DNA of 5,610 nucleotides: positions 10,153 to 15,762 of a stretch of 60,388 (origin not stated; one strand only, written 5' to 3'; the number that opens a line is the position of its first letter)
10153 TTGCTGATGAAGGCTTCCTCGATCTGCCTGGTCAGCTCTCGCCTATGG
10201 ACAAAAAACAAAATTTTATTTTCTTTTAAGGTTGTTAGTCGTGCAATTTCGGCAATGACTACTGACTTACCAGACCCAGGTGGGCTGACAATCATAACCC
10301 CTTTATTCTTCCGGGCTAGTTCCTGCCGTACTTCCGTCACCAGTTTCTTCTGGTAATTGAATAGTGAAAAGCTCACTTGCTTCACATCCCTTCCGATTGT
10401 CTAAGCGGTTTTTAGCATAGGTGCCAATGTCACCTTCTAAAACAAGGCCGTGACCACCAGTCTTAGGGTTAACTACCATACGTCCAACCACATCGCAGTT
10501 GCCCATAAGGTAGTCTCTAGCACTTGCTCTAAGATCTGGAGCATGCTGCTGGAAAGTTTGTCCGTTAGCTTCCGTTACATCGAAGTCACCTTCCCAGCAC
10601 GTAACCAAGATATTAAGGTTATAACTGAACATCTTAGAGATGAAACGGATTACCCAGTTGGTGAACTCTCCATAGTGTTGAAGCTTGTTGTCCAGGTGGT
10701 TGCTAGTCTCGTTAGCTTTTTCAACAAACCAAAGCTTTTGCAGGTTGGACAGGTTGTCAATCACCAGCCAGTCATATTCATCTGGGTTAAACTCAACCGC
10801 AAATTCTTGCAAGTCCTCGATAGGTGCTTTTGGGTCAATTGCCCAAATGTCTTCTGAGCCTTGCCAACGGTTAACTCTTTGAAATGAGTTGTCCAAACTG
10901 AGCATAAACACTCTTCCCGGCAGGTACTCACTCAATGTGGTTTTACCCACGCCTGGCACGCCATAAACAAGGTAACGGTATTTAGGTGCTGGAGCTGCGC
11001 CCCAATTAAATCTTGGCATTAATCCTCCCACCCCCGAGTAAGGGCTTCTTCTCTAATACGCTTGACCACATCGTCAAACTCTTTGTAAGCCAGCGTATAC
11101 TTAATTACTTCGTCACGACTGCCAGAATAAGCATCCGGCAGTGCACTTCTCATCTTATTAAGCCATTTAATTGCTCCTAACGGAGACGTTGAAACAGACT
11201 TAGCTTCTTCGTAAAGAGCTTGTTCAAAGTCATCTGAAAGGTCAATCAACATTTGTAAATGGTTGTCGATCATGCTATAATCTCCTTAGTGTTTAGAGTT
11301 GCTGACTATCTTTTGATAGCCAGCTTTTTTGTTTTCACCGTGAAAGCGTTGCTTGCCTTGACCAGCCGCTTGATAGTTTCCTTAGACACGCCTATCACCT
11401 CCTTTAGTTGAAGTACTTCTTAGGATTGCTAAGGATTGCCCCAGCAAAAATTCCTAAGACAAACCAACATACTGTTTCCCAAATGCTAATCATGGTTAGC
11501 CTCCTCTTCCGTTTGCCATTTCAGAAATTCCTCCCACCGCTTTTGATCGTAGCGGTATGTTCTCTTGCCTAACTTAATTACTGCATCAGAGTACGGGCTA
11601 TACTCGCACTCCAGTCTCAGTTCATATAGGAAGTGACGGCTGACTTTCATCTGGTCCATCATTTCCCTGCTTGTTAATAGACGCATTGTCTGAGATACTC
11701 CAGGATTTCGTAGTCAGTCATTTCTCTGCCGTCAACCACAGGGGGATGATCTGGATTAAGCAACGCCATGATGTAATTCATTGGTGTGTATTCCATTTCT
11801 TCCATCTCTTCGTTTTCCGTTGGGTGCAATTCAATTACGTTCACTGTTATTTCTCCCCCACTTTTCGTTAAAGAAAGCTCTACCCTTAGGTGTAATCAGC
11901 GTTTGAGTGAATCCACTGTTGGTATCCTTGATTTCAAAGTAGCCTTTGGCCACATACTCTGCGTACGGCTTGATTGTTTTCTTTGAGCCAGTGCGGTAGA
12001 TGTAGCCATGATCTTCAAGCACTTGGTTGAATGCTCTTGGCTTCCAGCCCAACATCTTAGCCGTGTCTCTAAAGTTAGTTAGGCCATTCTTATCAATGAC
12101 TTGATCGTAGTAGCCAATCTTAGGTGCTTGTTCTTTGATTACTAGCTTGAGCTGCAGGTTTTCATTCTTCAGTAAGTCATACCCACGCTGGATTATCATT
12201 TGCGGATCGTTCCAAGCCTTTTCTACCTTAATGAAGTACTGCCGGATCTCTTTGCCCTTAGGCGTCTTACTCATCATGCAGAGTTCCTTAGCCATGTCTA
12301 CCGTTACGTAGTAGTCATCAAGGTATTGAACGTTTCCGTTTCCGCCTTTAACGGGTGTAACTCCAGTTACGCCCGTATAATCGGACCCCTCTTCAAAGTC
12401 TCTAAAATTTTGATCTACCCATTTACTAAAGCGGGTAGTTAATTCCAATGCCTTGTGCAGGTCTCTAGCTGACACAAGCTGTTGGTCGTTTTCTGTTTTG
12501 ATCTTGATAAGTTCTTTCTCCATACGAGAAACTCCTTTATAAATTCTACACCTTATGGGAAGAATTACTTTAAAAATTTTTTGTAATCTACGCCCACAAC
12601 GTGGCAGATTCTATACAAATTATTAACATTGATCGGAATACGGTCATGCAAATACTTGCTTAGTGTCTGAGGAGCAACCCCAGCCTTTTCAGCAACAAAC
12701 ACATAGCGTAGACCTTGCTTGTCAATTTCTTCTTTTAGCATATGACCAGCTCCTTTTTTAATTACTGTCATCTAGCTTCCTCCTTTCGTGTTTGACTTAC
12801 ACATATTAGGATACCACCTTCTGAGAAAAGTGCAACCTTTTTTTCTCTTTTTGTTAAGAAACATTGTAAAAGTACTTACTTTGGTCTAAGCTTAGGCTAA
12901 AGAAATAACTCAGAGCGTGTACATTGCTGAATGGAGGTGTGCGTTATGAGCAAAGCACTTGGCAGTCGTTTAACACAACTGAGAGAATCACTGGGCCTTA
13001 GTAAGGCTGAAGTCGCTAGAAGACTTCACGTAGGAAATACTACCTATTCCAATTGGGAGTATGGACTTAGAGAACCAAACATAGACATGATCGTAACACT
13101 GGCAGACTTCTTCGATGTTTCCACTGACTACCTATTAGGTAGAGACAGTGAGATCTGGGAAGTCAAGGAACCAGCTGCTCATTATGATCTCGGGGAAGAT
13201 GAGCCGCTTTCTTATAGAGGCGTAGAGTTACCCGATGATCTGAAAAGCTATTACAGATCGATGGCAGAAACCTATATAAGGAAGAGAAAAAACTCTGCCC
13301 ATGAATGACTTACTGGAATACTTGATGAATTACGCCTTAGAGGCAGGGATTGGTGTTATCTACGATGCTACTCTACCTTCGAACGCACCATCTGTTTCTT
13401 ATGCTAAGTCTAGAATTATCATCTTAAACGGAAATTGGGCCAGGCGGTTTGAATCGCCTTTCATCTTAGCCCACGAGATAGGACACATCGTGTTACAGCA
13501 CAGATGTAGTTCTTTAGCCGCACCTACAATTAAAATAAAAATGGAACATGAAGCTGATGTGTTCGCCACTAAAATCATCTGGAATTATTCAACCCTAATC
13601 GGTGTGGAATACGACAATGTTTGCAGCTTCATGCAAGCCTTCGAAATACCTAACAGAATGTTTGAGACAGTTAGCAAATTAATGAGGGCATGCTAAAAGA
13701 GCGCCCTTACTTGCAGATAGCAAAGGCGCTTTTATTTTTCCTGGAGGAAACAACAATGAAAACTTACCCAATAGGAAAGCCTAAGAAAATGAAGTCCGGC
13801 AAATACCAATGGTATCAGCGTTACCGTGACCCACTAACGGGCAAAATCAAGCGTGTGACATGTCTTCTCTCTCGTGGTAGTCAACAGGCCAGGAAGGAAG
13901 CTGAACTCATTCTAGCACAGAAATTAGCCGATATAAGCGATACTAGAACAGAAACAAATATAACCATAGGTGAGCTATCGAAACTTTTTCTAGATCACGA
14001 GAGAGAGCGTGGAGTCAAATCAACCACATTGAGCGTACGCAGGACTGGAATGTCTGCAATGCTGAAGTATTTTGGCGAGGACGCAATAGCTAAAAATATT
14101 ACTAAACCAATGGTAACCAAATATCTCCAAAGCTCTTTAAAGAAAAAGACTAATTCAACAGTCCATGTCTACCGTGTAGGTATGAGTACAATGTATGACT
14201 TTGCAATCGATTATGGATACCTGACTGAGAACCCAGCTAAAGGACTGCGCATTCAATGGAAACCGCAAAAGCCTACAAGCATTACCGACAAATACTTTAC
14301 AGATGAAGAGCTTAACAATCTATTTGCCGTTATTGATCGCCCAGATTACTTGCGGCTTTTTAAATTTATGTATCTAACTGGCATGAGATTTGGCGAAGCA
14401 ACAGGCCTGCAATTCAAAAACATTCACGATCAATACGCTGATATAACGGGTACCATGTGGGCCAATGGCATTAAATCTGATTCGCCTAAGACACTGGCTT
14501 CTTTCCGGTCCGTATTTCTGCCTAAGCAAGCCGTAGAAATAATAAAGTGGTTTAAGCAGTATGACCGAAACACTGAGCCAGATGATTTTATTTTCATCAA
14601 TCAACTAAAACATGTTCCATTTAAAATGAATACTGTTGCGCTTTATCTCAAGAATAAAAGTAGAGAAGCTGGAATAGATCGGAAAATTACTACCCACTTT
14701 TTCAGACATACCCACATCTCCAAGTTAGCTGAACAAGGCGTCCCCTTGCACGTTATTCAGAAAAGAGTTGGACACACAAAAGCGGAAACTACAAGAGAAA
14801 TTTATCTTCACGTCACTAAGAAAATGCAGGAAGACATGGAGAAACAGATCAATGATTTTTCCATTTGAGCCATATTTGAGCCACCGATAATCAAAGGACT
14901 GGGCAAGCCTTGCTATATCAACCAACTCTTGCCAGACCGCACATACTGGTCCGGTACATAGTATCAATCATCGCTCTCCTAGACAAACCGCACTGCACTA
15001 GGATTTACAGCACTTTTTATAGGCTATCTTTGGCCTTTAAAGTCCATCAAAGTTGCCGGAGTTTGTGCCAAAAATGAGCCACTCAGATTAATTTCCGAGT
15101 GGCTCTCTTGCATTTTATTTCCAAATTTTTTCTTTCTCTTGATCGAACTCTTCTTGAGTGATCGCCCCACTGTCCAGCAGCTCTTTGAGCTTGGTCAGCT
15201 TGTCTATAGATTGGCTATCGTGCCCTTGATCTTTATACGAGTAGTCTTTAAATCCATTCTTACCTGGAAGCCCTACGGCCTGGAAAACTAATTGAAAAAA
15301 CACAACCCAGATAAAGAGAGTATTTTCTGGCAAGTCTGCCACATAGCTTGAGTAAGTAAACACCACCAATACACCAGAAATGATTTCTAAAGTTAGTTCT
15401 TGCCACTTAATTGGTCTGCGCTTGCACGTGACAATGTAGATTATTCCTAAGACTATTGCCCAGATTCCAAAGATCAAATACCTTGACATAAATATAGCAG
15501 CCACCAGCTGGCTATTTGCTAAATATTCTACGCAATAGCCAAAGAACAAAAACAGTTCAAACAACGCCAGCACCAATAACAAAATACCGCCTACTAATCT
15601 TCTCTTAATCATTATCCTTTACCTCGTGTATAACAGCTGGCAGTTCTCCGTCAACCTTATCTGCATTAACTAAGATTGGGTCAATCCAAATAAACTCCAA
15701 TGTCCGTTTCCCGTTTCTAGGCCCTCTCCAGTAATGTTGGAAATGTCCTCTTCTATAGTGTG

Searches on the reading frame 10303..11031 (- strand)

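Call 67: search_protein_families(library=pfam, proteins=[window:10303-11031:-], max_evalue=0.001)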
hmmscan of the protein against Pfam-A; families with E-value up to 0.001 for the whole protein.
window:10303-11031:- (242 aa): 2 families
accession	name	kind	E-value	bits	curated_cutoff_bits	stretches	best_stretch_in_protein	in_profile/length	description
PF13479.12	AAA_24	-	9.9e-27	94.5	27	1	17-210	2-195/195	AAA domain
PF13238.12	AAA_18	-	0.00026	21.9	29.4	0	21-98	2-60/128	AAA domain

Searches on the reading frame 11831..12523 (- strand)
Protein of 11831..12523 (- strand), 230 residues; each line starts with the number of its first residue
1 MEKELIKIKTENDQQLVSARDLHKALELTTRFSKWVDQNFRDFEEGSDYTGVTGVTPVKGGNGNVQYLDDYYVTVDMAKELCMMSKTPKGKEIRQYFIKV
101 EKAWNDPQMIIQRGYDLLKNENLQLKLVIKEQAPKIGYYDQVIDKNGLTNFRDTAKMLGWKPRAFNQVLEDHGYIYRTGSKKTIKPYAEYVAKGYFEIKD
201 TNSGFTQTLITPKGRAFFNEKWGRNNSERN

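Call 42: search_protein_families(library=phrogs, proteins=[window:11831-12523:-], max_evalue=0.001)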
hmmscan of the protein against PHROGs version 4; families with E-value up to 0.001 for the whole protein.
window:11831-12523:- (230 aa): 7 families
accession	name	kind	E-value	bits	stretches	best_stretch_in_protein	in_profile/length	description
phrog_63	-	transcription regulation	9.4e-57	194.2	1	4-225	119-359/431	anti-repressor Ant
phrog_5817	-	transcription regulation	4e-27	96.6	1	12-112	22-120/210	anti-repressor Ant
phrog_130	-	transcription regulation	1.9e-26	94.1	1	6-228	169-414/480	anti-repressor Ant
phrog_373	-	transcription regulation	4e-19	70.2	1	3-106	86-190/373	anti-repressor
phrog_14211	-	transcription regulation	4.6e-16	60.1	2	67-105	94-132/234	anti-repressor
phrog_377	-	transcription regulation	5.7e-14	53.5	1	11-108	15-113/213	anti-repressor Ant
phrog_6904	-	unknown function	1.3e-12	48.8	1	3-85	3-90/95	-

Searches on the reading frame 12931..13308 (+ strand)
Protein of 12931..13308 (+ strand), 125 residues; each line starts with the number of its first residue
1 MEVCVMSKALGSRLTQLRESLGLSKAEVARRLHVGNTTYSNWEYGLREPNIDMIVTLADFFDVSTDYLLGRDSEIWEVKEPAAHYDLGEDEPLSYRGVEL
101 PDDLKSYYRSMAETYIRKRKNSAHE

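Call 42: search_protein_families(library=phrogs, proteins=[window:12931-13308:+], max_evalue=0.001)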
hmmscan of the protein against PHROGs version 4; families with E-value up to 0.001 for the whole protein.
window:12931-13308:+ (125 aa): 17 families
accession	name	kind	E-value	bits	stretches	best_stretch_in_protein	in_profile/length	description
phrog_8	-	transcription regulation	1.9e-25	91.1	1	6-101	73-150/346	transcriptional regulator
phrog_4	-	transcription regulation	4.2e-15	56.6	1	6-98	133-205/400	transcriptional repressor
phrog_4836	-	transcription regulation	2.1e-12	48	1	6-74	72-140/194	CII-like regulator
phrog_2967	-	transcription regulation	2.4e-12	47.9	1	6-74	7-75/225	transcriptional regulator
phrog_3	-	transcription regulation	3.1e-12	48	1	6-77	85-157/430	transcriptional repressor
phrog_2439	-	transcription regulation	8.9e-10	39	1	10-84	8-79/367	transcriptional regulator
phrog_2328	-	transcription regulation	1.1e-08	35.9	1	7-70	13-76/128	transcriptional repressor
phrog_5823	-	transcription regulation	2.1e-08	34.7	1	6-87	3-84/404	transcriptional regulator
phrog_4739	-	unknown function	1.1e-07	32.6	1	9-72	67-130/167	-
phrog_2104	-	unknown function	2.4e-07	31.9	1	12-52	42-82/103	-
phrog_1124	-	transcription regulation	3.8e-06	27.6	1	5-65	4-63/177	transcriptional regulator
phrog_1994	-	DNA, RNA and nucleotide metabolism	3.9e-06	27.9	1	13-74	3-64/170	DNA binding protein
phrog_955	-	DNA, RNA and nucleotide metabolism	7e-06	26.8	1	8-67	23-85/142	HTH DNA binding protein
phrog_1373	-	transcription regulation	3.5e-05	24.8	1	13-75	67-129/166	transcriptional regulator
phrog_7241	-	transcription regulation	0.00012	23.2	1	12-69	64-121/122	transcriptional regulator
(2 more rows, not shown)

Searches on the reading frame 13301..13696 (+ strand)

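Call 42: search_protein_families(library=phrogs, proteins=[window:13301-13696:+], max_evalue=0.001)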
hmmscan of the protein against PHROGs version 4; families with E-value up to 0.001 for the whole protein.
window:13301-13696:+ (131 aa): 5 families
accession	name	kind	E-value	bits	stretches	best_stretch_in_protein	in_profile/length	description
phrog_87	-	other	1.6e-22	81.4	1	1-127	36-163/227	metallo-protease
phrog_2439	-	transcription regulation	1.4e-07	31.7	1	27-92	172-238/367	transcriptional regulator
phrog_1914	-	unknown function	6e-06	27.1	1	40-112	83-161/222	-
phrog_19315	-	unknown function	2.1e-05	24.7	1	42-116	85-167/348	-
phrog_18577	-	unknown function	0.00083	19.6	0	5-82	135-216/332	-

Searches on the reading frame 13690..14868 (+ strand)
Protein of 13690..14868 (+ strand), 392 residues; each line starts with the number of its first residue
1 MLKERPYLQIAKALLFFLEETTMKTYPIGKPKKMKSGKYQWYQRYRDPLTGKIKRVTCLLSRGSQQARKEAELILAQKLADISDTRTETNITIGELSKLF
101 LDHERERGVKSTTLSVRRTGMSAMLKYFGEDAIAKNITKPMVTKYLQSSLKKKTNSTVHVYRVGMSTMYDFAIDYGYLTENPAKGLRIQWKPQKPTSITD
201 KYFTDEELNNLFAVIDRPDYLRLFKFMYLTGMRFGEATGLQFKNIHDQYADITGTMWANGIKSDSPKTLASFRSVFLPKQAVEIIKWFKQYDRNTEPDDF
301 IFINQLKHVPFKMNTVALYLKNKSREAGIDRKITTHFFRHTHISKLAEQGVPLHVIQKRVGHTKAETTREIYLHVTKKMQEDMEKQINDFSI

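Call 42: search_protein_families(library=phrogs, proteins=[window:13690-14868:+], max_evalue=0.001)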
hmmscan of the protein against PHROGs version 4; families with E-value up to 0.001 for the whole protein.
window:13690-14868:+ (392 aa): 7 families
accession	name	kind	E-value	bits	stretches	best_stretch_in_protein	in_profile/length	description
phrog_1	-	integration and excision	2.8e-74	252.5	1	30-390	106-450/611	integrase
phrog_216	-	integration and excision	5.1e-35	122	1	156-388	13-237/301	integrase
phrog_7685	-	integration and excision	8.1e-21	75.7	1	267-389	123-237/240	integrase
phrog_7244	-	integration and excision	6.5e-14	52.8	1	31-252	11-230/263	integrase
phrog_37757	-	unknown function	3.2e-11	44.2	1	32-79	8-55/58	-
phrog_23271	-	unknown function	1.7e-06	28.9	1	330-379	6-54/67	-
phrog_23783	-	integration and excision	9e-05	23.5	1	49-184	24-150/162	integrase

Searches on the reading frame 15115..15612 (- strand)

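Call 42: search_protein_families(library=phrogs, proteins=[window:15115-15612:-], max_evalue=0.001)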
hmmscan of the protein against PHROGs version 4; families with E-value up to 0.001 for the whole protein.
window:15115-15612:- (165 aa): 5 families
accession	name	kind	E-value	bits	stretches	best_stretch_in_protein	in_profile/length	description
phrog_2700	-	unknown function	1.6e-10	42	1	129-163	294-328/331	-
phrog_888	-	unknown function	8e-09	36.6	1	130-162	235-267/271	-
phrog_19084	-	unknown function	6.1e-06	26.6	1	129-162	271-304/307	-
phrog_37018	-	unknown function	0.00072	20.8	0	136-164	6-34/157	-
phrog_20665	-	unknown function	0.00093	19.6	0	119-162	259-302/306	-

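Call 43: search_protein_families(library=pfam, proteins=[window:15115-15612:-], max_evalue=0.01)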
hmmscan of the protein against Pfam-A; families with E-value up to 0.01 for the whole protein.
window:15115-15612:- (165 aa): 2 families
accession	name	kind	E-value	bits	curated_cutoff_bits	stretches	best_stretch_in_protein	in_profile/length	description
PF09851.14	SHOCT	-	8.2e-10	38.6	27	1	137-163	1-27/28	Short C-terminal domain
PF05120.17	GvpG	-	0.00079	20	30.6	1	137-164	35-62/67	Gas vesicle protein G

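Call 87: search_protein_families(library=padloc, proteins=[window:15115-15612:-], max_evalue=0.01)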
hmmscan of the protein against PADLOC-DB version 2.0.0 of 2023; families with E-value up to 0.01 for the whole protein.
window:15115-15612:- (165 aa): 0 families
